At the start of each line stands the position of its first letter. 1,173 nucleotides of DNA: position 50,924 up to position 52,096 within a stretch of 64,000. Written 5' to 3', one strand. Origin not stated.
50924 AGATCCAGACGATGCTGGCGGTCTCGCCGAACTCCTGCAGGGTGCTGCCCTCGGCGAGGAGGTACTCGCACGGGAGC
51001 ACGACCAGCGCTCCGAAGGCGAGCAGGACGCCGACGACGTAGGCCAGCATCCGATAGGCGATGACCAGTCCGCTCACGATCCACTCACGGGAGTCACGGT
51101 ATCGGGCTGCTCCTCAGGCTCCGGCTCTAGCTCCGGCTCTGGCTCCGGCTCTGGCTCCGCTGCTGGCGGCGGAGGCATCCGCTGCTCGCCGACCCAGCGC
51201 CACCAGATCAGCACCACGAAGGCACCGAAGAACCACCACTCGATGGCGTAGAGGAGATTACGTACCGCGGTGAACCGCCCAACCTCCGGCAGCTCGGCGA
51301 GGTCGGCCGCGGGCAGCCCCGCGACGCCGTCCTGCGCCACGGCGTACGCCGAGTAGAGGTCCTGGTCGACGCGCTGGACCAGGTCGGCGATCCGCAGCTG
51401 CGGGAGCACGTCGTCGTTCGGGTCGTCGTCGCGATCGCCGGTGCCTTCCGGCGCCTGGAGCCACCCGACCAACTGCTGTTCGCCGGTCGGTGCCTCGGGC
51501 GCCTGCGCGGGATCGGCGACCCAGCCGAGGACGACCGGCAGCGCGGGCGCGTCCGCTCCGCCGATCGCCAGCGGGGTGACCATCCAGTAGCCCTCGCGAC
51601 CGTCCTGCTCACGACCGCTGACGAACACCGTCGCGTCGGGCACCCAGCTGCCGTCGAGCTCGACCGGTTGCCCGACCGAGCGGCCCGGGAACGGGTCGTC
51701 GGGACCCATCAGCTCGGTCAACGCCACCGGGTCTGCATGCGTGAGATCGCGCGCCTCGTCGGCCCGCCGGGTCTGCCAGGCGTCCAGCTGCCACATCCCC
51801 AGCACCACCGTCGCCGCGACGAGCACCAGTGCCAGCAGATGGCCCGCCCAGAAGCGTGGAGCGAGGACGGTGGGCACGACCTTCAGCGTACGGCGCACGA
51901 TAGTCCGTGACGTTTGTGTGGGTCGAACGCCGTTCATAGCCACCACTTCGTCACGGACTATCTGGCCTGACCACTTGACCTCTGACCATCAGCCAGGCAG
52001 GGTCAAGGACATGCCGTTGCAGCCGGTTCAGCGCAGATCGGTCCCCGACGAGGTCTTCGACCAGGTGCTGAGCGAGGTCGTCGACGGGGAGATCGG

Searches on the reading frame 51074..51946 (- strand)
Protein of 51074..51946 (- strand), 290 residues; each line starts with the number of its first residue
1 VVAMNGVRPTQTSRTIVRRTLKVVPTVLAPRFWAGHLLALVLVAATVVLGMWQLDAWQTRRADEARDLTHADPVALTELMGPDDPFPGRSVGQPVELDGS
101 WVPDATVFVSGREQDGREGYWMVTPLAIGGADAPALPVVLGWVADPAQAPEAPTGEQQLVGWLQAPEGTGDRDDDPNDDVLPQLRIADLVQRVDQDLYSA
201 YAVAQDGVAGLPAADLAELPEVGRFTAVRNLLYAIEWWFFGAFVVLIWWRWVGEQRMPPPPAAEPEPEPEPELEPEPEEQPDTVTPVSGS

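Call 66: search_protein_families(library=pfam, proteins=[window:51074-51946:-], max_evalue=0.00001)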
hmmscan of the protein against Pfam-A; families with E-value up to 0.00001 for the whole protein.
window:51074-51946:- (290 aa): 1 family
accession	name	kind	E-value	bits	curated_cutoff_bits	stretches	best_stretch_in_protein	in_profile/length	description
PF02104.20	SURF1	-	3.3e-25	90.1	23.4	1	41-242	2-205/205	SURF1 family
